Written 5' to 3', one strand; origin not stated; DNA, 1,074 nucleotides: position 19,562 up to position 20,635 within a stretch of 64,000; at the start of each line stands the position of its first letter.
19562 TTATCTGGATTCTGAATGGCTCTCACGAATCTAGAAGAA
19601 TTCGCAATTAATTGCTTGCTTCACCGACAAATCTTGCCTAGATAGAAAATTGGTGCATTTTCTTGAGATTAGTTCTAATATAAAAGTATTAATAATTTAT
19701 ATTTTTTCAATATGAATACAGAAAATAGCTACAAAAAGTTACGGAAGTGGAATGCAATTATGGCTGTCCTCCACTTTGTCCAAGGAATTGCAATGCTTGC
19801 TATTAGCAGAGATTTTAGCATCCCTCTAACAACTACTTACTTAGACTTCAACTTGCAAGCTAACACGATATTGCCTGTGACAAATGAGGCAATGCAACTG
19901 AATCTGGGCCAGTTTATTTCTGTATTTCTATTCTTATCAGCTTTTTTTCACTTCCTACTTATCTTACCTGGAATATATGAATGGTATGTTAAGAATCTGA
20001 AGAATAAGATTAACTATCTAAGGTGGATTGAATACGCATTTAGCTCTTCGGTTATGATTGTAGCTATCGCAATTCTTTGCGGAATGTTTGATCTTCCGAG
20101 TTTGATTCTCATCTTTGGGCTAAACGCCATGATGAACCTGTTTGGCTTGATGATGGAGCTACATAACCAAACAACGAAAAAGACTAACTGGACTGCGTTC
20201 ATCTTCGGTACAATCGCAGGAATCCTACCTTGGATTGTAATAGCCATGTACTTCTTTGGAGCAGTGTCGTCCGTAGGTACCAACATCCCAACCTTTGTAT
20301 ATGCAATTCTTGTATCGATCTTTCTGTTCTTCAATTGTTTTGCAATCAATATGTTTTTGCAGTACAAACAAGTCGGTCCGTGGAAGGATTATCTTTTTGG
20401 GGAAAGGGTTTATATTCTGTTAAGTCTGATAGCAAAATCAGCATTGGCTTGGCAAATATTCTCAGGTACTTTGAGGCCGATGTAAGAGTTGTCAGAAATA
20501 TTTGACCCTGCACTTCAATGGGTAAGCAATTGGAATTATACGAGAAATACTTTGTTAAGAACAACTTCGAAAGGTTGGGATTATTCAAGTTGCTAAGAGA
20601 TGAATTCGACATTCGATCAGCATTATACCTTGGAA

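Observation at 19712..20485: Heliorhodopsin with intact H80/E107/Lys triad in a small-genome, CPR-like context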

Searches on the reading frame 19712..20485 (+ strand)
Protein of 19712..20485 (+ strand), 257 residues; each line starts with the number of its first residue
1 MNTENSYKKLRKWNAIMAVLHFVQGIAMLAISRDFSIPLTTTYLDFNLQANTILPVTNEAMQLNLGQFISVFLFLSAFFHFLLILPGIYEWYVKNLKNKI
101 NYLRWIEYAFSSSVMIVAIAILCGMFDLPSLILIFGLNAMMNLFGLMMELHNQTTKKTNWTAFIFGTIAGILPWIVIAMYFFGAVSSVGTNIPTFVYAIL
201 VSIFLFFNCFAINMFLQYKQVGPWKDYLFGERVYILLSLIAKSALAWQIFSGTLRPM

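Call 3: search_protein_families(library=pfam, proteins=[window:19712-20485:+], max_evalue=0.01)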
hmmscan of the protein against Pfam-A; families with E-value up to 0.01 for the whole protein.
window:19712-20485:+ (257 aa): 1 family
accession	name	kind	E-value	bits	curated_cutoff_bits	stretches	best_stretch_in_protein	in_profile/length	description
PF18761.7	Heliorhodopsin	-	3.7e-100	334.7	26.7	1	10-254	1-242/242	Heliorhodopsin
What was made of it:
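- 19712..20485 (+): Heliorhodopsin gene (257 aa plus TAA stop). Identical to GenBank WKZ28021.1, 'heliorhodopsin HeR [Candidatus Dojkabacteria bacterium]'. Pfam PF18761, 334.7 bits (call 3).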

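Call 4: search_solved_structures(query=window:19712-20485:+, max_evalue=0.01, show_alignments=3)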
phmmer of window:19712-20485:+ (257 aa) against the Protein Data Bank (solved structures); distinct sequences matched with E-value up to 0.01: 6.
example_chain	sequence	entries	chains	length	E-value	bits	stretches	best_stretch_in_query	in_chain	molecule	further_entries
6is6_A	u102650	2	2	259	4.5e-79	269.2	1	2-257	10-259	heliorhodopsin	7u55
7clj_A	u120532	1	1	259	1.1e-78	267.9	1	2-257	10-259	heliorhodopsin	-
9ljj_A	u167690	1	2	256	1e-64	222.1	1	6-256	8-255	Heliorhodopsin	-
6su3_X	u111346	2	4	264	1.2e-64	222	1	6-256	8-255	48C12 heliorhodopsin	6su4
6uh3_A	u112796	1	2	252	6.4e-64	219.5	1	6-254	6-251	Heliorhodopsin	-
9vfc_A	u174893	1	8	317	1e-45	159.9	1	8-256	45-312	heliorhodopsin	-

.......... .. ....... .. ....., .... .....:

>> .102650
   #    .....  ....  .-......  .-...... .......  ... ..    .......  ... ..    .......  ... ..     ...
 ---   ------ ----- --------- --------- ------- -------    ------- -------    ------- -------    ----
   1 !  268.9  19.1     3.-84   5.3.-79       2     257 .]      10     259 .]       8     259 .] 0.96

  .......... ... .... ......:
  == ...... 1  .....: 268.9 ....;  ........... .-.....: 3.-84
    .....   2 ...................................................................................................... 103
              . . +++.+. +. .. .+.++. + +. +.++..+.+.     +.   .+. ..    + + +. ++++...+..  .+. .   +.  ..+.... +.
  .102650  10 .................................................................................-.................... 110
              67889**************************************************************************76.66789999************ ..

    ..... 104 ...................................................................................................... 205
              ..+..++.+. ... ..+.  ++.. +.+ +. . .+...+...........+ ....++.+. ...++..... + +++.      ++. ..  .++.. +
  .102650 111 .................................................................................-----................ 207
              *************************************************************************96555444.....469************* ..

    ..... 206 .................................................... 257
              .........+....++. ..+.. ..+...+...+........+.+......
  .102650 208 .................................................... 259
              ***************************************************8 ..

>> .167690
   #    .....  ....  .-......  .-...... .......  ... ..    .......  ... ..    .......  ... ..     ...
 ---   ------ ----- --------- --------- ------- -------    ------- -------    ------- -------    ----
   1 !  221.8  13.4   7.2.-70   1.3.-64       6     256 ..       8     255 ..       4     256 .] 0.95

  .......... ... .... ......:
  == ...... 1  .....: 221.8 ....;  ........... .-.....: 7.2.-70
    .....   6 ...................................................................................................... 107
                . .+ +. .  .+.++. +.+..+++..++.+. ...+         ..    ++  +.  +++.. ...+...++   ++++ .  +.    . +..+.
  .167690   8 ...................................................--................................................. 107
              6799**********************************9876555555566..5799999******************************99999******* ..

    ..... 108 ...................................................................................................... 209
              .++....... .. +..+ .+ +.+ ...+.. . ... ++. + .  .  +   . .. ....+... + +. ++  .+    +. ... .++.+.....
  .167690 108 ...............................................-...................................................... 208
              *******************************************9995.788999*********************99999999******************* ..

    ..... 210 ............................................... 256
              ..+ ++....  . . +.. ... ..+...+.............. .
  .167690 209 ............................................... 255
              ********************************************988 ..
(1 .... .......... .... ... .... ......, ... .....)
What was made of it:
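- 19712..20485 (+): PDB 6is6 E 4.5e-79 (call 4).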

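Call 10: find_encoding_contigs(protein=window:19712-20485:+, flank=10000, max_places=8)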
Protein window:19712-20485:+ (257 aa): 3 contigs read that carry it; 2 places shown.
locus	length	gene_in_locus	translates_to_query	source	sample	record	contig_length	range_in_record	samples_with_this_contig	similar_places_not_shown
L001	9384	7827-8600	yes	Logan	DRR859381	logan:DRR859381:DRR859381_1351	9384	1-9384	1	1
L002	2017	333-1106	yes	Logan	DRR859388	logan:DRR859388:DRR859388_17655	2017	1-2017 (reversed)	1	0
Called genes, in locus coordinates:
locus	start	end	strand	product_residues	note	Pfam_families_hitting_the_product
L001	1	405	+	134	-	?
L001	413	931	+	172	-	PF01872:RibD_C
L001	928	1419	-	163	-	PF00581:Rhodanese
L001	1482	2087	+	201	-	-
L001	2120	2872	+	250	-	-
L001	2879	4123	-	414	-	PF01663:Phosphodiest, PF08665:PglZ (faint)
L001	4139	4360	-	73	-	-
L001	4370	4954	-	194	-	PF13302:Acetyltransf_3 (faint)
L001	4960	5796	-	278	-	-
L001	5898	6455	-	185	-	PF00561:Abhydrolase_1 (faint), PF06821:Ser_hydrolase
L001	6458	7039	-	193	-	PF03575:Peptidase_S51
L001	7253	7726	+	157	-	-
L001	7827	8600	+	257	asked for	PF18761:Heliorhodopsin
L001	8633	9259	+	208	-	-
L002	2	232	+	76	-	?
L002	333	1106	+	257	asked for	PF18761:Heliorhodopsin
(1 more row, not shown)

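Call 11: find_related_loci(query=window:19712-20482:+, collection=genome_contigs, flank=8000)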
Query window:19712-20482:+ (257 aa) in genome_contigs; peptide patterns used: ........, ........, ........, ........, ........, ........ (x = any residue, [..] = any of these).
379 stretches matched a pattern; 361 encode a relative of the query (tblastn E <= 1e-3); the best 80 are kept; 80 distinct loci.
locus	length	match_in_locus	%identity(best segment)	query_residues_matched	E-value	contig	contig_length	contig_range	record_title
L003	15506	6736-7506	84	1-257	2e-150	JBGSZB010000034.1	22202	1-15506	MAG: Candidatus Dojkabacteria bacterium isolate JTS-AC489 k141_3085366, whole genome shotgun sequence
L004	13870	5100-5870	83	1-257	7e-148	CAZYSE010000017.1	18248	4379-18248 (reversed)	MAG TPA_asm: uncultured Candidatus Saccharibacteria bacterium isolate SRP286056_co1_293 genome assembly, contig: NODE_36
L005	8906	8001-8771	82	1-257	5e-145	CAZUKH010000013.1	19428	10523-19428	MAG TPA_asm: uncultured Candidatus Saccharibacteria bacterium isolate SRP290908_co1_393 genome assembly, contig: NODE_37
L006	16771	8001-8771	79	1-256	4e-138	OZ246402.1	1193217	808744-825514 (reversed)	MAG: uncultured Candidatus Saccharibacteria bacterium isolate SRP286056_co1_47 genome assembly, chromosome: 1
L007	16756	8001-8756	77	5-256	1e-132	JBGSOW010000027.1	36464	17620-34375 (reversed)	MAG: Candidatus Dojkabacteria bacterium isolate JTS-AC29 k141_1521356, whole genome shotgun sequence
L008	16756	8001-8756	65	4-255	2e-112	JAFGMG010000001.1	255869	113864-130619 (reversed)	MAG: Candidatus Dojkabacteria bacterium isolate Zod_Metabat.46 k87_70658, whole genome shotgun sequence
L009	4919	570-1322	66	4-255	2e-109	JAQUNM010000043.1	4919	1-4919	MAG: Candidatus Paceibacterota bacterium isolate STD1_178 NODE_67761_length_4919_cov_2.828047_Sandtown_D1, whole genome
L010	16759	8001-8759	61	3-256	8e-106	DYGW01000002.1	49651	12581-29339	MAG TPA_asm: Thermoflexus sp. isolate BE2012_66_11 Afr_mines_BE2012_394_length_49651_cov_4_689209, whole genome shotgun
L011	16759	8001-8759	62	3-256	3e-105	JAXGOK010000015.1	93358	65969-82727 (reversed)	MAG: Aggregatilineaceae bacterium isolate AnMBR.bin278 bin278_15, whole genome shotgun sequence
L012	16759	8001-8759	61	3-256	3e-105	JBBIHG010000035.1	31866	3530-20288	MAG: Chloroflexota bacterium isolate ESF170215_bin_109 NODE_1103_length_31866_cov_15.705668, whole genome shotgun sequen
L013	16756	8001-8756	63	3-256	5e-105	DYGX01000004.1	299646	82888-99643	MAG TPA_asm: Thermoflexus sp. isolate BE2012_2_66_22 Afr_mines_BE2012_11_length_299646_cov_8_628417, whole genome shotgu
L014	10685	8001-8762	62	2-255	2e-104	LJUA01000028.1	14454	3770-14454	MAG: Dehalococcoidia bacterium SM23_28_2 WORSMTZ_9350, whole genome shotgun sequence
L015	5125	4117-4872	62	4-255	4e-104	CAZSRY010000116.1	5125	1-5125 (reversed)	MAG TPA_asm: uncultured Dehalococcoidia bacterium isolate binchicken_co89_500 genome assembly, contig: NODE_35549_length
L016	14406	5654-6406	60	6-257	1e-103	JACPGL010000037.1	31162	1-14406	MAG: Candidatus Kerfeldbacteria bacterium isolate NC_groundwater_386_Ag_B-0.1um_51_13 GD18-4_B1_scaffold_856997, whole g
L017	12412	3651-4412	61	2-255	1e-103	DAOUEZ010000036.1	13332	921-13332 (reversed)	MAG TPA_asm: Dehalococcoidia bacterium isolate N9_412 k139_1482098, whole genome shotgun sequence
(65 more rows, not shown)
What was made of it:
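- Several close HeR relatives come from MAGs whose record titles indicate low-light sources: mine water, groundwater and an anaerobic bioreactor (call 11). Close HeR relatives come from MAGs titled Afr_mines, NC_groundwater and AnMBR (call 11).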

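Call 26: list_cluster_members(proteins=[window:19712-20485:+, window:19138-19611:+, window:20518-21144:+, window:41311-42567:+, window:47177-48889:+, window:44229-45950:-])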
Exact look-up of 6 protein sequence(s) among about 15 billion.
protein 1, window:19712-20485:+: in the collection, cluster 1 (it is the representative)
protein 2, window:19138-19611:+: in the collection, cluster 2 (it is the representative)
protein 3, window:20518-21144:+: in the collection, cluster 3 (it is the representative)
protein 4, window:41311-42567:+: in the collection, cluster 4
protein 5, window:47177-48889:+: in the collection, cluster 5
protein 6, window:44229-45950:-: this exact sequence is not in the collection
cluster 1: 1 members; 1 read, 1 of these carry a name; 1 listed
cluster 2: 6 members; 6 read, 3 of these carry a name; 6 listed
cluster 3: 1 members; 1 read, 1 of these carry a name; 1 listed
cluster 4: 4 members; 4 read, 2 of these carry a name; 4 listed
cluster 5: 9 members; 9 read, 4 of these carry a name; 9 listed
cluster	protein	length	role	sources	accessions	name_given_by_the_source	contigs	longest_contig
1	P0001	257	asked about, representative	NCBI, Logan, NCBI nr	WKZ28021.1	MAG: heliorhodopsin HeR [Candidatus Dojkabacteria bacterium]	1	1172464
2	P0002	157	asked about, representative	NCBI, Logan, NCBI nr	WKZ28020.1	MAG: hypothetical protein QY330_00220 [Candidatus Dojkabacteria bacterium]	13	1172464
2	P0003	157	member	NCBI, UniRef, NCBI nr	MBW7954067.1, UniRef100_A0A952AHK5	hypothetical protein H3C67_04755 [Candidatus Dojkabacteria bacterium] | Uncharacterized protein n=2 Tax=Candidatus Dojkabacteria TaxID=74243 ... | hypothetical protein [Candidatus Dojkabacteria bacterium]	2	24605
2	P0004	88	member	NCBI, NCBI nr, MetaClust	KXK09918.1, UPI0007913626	MAG: hypothetical protein UZ20_WS6002000227 [candidate division WS6 bacterium OLB21] | status=active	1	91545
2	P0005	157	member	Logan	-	-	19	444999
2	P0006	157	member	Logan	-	-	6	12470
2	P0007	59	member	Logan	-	-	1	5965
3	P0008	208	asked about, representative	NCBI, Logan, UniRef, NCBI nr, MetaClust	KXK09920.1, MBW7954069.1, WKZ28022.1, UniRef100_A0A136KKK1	MAG: hypothetical protein QY330_00230 [Candidatus Dojkabacteria bacterium] | Methyltransferase type 11 domain-containing protein n=2 Tax=Candidatus Dojkabacteria ... | MAG: hypothetical protein UZ20_WS6002000229 [candidate division WS6 bacterium OLB21]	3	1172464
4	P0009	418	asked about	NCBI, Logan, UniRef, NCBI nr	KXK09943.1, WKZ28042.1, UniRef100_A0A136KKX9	MAG: phosphopyruvate hydratase [Candidatus Dojkabacteria bacterium] | Enolase n=2 Tax=Candidatus Dojkabacteria TaxID=74243 RepID=A0A136KKX9_9BACT | MAG: Enolase [candidate division WS6 bacterium OLB21]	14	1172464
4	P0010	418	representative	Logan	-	-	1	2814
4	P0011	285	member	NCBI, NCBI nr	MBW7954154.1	phosphopyruvate hydratase, partial [Candidatus Dojkabacteria bacterium] | phosphopyruvate hydratase [Candidatus Dojkabacteria bacterium]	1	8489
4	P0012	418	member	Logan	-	-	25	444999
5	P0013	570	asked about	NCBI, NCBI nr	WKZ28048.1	MAG: proline--tRNA ligase [Candidatus Dojkabacteria bacterium]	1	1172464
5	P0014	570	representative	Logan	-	-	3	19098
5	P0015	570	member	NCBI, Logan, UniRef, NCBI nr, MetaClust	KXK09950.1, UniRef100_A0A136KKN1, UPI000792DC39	MAG: Proline--tRNA ligase [candidate division WS6 bacterium OLB21] | Proline--tRNA ligase n=1 Tax=candidate division WS6 bacterium OLB21 TaxID=1617427 ... | status=active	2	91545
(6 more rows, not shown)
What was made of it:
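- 19712..20485 (+): Exact look-up (call 26).
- On Heliorhodopsin (Pfam PF18761 / NCBIfam NF038020): The host is labelled Candidatus Dojkabacteria (call 26).
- Host: WKZ28021.1 from Candidatus Dojkabacteria, on a 1,172,464-bp contig (call 26). Accessions for the two flanking proteins are two apart (18/20, 67/69) in two other assemblies of the same lineage, OLB21 and H3C67, so the layout is probably the same there (call 26).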

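Call 30: search_protein_families(library=ncbifam, proteins=[window:19712-20485:+], max_evalue=1)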
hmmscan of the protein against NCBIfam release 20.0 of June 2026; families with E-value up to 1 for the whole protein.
window:19712-20485:+ (257 aa): 2 families
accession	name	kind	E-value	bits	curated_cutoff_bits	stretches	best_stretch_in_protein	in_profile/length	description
NF038020.1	HeR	equivalog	3.4e-105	351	100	1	10-254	1-244/244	heliorhodopsin HeR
TIGR02970.1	succ_dehyd_cytB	equivalog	0.065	13.5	52.3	1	12-82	15-80/120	succinate dehydrogenase, cytochrome b556 subunit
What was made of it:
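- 19712..20485 (+): NCBIfam NF038020, 351 bits against a cut-off of 100 (call 30).
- Checked: The match is far beyond chance: Pfam PF18761 E 3.7e-100 over profile positions 1-242 of 242 (call 3), NCBIfam NF038020 E 3.4e-105 (call 30), and PDB heliorhodopsins E 4.5e-79 to 1e-45 (call 4).
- Identity: Pfam 334.7 bits over the full-length profile (call 3); NCBIfam HeR equivalog 351 bits against a cut-off of 100 (call 30); PDB HeRs E 4.5e-79 to 1e-45 (call 4).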

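Call 46: predict_structure(alignment_id=A1)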
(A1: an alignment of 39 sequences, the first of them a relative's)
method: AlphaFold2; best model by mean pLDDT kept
length: 208 residues; sequences in the alignment: 39
mean_pLDDT: 94.6   pTM: 0.91
mean pLDDT of the five models: 94.6, 94.1, 93.9, 93.5, 93.5
residues with pLDDT >= 90: 185; 70-90: 22; 50-70: 1; < 50: 0
segments of 3 or more residues with pLDDT < 50: none
pLDDT, mean of each block of 10 residues (from residue 1): 88 90 97 95 96 96 94 97 97 90 97 89 98 93 97 95 98 96 94 95 93
secondary structure, 60 per line:
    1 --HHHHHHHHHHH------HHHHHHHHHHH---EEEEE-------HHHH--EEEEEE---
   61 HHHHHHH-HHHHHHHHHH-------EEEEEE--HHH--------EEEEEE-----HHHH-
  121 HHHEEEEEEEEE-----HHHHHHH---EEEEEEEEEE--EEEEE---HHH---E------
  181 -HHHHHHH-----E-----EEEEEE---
elements in order: H3-13 H20-30 E34-38 H46-49 E52-57 H61-67 H69-78 E86-91 E105-110 H116-119 E124-132 H138-144 E148-157 E160-164 H182-188 E200-205

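Call 49: fold_search(model_id=the predicted structure, library=pdb)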
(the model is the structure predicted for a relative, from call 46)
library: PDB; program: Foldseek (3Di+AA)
matches with E <= 10: 1234; with E <= 0.001: 537
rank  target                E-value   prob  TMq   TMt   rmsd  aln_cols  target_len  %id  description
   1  1xxl_A                4.2e-07  1.00  0.46  0.41  10.7       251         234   13  The crystal structure of YcgJ protein from Bacillus subitilis at 2.1 A resolution (released 2004-11-23)
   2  5cm2_Z                5.0e-07  1.00  0.43  0.48  11.6       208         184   15  Structure of Y. lipolytica Trm9-Trm112 complex, a methyltransferase modifying U34 in the anticodon loop of some tRNAs (released 2015-10-21)
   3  3l8d                  8.4e-07  1.00  0.51  0.52   7.1       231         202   11  Crystal structure of methyltransferase from Bacillus Thuringiensis (released 2010-01-12)
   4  1r8y_A                1.1e-06  1.00  0.49  0.37  13.8       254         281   11  Crystal Structure of Mouse Glycine N-Methyltransferase (Monoclinic Form) (released 2004-09-21)
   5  5him                  1.4e-06  1.00  0.42  0.37  10.8       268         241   11  Crystal structure of glycine sarcosine N-methyltransferase from Methanohalophilus portucalensis in complex with S-adenos (released 2016-11-23)
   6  1r8y_E                1.5e-06  1.00  0.48  0.37  14.7       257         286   12  Crystal Structure of Mouse Glycine N-Methyltransferase (Monoclinic Form) (released 2004-09-21)
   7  5hij                  2.0e-06  1.00  0.42  0.37  10.8       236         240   11  Crystal structure of glycine sarcosine N-methyltransferase from Methanohalophilus portucalensis in complex with betaine (released 2016-11-23)
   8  2avn_A                2.2e-06  1.00  0.39  0.34  14.8       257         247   12  CRYSTAL STRUCTURE OF A UBIQUINONE/MENAQUINONE BIOSYNTHESIS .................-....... PROTEIN (TM1389) FROM THERMOTOGA  (released 2005-10-18)
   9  3thr_C                2.3e-06  1.00  0.46  0.35  14.5       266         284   10  Crystal structure of rat native liver Glycine N-methyltransferase complexed with 5-methyltetrahydrofolate monoglutamat (released 2011-11-16)
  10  8gdu                  2.5e-06  1.00  0.43  0.48   5.7       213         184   14  Crystal structure of a mutant methyl transferase from Methanosarcina acetivorans, Northeast Structural Genomics Consorti (released 2024-01-24)
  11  1r8y_B                2.6e-06  1.00  0.46  0.36  13.4       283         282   11  Crystal Structure of Mouse Glycine N-Methyltransferase (Monoclinic Form) (released 2004-09-21)
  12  3tr6                  2.8e-06  1.00  0.53  0.51   5.2       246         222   11  Structure of a O-methyltransferase from Coxiella burnetii (released 2011-09-28)
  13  2idj_D                2.8e-06  1.00  0.46  0.35  15.1       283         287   12  Crystal Structure of Rat Glycine N-Methyltransferase Apoprotein, Monoclinic Form (released 2006-12-19)
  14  2azt_B                3.0e-06  1.00  0.45  0.35  13.1       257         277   10  Crystal structure of H176N mutant of human Glycine N-Methyltransferase (released 2006-09-26)
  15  7d8f                  3.2e-06  1.00  0.49  0.44   7.1       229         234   11  The crystal structure of ScNTM1 in complex with SAH (released 2021-05-26)
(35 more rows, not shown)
